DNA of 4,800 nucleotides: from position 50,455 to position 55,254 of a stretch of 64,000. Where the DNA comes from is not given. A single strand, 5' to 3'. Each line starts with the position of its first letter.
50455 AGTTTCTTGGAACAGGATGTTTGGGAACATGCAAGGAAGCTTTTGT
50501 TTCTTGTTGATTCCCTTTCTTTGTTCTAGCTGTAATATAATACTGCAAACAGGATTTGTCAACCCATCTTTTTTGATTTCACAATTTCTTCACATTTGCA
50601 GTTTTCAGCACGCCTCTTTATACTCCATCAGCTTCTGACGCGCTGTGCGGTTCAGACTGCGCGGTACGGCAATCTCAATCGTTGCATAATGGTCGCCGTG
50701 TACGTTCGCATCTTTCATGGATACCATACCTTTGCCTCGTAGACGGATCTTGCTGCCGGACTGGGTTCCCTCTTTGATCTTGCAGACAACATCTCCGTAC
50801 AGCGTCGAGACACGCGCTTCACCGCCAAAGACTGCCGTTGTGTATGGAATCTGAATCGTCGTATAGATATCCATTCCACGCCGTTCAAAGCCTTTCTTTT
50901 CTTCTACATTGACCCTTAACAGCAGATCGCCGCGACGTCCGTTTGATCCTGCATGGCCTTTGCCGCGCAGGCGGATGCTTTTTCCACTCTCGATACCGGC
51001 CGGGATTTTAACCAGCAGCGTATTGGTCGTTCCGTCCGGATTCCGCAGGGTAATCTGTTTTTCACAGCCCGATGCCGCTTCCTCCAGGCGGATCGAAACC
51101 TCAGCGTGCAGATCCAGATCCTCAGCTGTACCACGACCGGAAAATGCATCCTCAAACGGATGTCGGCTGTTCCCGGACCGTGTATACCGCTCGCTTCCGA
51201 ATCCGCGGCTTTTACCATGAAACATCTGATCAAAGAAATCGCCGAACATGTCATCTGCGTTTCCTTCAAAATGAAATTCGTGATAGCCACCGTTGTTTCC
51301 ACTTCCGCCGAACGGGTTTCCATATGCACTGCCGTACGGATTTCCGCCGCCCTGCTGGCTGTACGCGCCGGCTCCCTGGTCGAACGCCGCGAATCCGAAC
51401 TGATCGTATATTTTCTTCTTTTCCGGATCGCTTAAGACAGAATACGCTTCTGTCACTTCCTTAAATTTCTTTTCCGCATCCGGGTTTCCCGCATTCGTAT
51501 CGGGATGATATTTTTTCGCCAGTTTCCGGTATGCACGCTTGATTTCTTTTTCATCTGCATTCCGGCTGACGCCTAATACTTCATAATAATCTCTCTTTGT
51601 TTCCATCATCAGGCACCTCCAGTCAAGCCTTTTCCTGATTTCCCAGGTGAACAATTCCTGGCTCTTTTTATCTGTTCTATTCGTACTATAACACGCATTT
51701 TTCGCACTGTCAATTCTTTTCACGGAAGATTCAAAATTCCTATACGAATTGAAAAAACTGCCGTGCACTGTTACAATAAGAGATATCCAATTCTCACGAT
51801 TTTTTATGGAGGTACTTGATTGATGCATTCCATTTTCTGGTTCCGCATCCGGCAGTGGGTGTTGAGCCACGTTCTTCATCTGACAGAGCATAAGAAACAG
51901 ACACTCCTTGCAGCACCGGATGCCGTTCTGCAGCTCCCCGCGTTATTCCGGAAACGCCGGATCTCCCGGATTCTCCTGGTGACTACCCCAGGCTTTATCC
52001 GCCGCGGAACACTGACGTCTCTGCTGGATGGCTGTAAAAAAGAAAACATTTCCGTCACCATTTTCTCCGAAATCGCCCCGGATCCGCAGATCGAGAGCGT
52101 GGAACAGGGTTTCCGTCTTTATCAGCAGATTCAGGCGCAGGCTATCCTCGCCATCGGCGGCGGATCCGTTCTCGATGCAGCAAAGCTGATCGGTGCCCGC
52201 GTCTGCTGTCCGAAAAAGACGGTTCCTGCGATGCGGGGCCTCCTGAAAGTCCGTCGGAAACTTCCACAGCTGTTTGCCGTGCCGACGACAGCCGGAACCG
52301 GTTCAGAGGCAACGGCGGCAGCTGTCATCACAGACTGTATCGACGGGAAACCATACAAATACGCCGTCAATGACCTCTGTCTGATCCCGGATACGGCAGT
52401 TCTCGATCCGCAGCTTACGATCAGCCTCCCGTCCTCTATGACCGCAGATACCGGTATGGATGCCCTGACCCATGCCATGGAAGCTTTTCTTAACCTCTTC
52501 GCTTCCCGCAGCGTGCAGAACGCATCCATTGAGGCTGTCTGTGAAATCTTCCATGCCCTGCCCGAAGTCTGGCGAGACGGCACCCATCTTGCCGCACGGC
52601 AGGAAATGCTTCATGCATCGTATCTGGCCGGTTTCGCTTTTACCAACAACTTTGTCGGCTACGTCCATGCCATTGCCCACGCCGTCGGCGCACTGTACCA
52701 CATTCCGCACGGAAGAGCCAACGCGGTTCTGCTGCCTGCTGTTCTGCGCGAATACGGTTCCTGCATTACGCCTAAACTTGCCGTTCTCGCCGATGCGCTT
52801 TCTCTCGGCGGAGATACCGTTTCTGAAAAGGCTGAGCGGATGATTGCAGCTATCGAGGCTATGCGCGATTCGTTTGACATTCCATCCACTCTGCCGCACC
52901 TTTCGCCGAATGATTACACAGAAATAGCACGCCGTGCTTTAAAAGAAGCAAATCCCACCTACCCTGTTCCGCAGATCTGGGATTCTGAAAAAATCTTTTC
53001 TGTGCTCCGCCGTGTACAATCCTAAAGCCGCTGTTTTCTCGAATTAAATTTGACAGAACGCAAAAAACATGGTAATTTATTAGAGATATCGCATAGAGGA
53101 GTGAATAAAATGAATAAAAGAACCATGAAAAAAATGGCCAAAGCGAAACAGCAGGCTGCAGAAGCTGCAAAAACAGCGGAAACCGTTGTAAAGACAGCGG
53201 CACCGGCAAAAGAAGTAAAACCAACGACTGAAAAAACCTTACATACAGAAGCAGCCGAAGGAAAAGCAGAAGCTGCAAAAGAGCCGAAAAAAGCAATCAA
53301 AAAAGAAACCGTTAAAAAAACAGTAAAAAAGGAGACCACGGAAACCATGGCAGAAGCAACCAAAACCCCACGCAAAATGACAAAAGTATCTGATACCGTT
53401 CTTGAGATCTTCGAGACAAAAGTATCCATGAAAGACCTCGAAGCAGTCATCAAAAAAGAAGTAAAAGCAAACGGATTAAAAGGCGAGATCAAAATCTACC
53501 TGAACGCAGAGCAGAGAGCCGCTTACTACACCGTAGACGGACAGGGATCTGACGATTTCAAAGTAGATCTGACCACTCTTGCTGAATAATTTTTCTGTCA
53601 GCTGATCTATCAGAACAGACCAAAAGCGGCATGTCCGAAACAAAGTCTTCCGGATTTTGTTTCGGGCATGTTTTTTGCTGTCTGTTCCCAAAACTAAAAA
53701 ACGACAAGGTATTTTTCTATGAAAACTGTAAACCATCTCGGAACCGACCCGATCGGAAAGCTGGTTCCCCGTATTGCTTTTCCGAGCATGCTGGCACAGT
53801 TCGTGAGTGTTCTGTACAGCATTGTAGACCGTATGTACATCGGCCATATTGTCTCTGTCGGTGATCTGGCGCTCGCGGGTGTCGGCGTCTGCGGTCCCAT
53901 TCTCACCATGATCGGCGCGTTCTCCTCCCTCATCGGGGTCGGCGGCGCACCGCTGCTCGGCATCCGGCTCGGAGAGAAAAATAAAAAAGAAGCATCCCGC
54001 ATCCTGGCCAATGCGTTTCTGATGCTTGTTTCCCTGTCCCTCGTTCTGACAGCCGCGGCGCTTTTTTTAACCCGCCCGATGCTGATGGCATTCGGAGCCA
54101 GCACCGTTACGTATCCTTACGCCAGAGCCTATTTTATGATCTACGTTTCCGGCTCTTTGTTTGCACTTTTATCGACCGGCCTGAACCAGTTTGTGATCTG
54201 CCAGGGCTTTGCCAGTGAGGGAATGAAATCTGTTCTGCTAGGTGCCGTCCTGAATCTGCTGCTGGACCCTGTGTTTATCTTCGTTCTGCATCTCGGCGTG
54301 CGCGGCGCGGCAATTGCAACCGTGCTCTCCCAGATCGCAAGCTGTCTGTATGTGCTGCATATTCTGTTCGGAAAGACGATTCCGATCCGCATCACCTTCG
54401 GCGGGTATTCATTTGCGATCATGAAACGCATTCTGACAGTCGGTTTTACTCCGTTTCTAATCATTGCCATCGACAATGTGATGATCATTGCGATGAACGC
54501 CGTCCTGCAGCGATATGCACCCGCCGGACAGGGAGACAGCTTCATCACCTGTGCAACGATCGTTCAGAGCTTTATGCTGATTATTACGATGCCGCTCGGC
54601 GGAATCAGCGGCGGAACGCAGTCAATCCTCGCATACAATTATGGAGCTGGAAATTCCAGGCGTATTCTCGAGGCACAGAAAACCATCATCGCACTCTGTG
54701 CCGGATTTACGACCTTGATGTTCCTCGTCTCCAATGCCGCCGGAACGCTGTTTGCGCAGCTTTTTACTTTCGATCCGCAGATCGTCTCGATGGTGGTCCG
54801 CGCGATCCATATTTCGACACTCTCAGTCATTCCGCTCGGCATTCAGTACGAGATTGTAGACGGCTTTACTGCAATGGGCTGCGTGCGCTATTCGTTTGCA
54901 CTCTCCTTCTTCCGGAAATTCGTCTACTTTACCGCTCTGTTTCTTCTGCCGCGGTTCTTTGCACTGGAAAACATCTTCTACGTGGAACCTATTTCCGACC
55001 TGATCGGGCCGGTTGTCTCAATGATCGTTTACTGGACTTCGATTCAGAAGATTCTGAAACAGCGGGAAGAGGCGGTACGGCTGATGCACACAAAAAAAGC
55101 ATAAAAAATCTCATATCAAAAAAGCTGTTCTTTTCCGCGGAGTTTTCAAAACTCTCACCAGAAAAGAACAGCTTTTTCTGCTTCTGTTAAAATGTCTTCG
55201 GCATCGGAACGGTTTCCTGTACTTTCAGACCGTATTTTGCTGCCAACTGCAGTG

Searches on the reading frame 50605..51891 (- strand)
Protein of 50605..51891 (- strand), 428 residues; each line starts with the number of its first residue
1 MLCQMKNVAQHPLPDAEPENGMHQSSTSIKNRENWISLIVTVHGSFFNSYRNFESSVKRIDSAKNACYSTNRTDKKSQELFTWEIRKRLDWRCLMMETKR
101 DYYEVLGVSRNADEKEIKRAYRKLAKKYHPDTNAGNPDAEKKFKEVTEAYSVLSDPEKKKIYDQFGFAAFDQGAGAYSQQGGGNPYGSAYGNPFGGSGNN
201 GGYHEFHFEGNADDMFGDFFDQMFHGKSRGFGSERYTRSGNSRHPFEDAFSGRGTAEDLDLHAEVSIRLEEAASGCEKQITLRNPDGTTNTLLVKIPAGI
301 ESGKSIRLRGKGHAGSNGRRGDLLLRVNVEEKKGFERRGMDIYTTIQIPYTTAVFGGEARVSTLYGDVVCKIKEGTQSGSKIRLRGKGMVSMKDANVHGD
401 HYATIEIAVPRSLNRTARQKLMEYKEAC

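Call 80: search_protein_families(library=pfam, proteins=[window:50605-51891:-], max_evalue=0.00001)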
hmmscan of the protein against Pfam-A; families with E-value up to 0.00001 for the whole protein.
window:50605-51891:- (428 aa): 2 families
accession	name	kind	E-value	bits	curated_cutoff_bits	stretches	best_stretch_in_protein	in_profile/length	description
PF01556.23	DnaJ_C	-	3.2e-44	151.1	26.6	1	262-410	2-152/152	DnaJ C terminal domain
PF00226.36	DnaJ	-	6.8e-30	103.4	27.8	1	101-163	1-63/63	DnaJ domain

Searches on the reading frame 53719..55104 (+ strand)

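Call 80: search_protein_families(library=pfam, proteins=[window:53719-55104:+], max_evalue=0.00001)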
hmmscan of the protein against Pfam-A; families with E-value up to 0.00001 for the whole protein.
window:53719-55104:+ (461 aa): 1 family
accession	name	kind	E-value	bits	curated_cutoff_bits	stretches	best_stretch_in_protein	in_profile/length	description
PF01554.23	MatE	-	9.6e-29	100.6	24.9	2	22-185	1-161/161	MatE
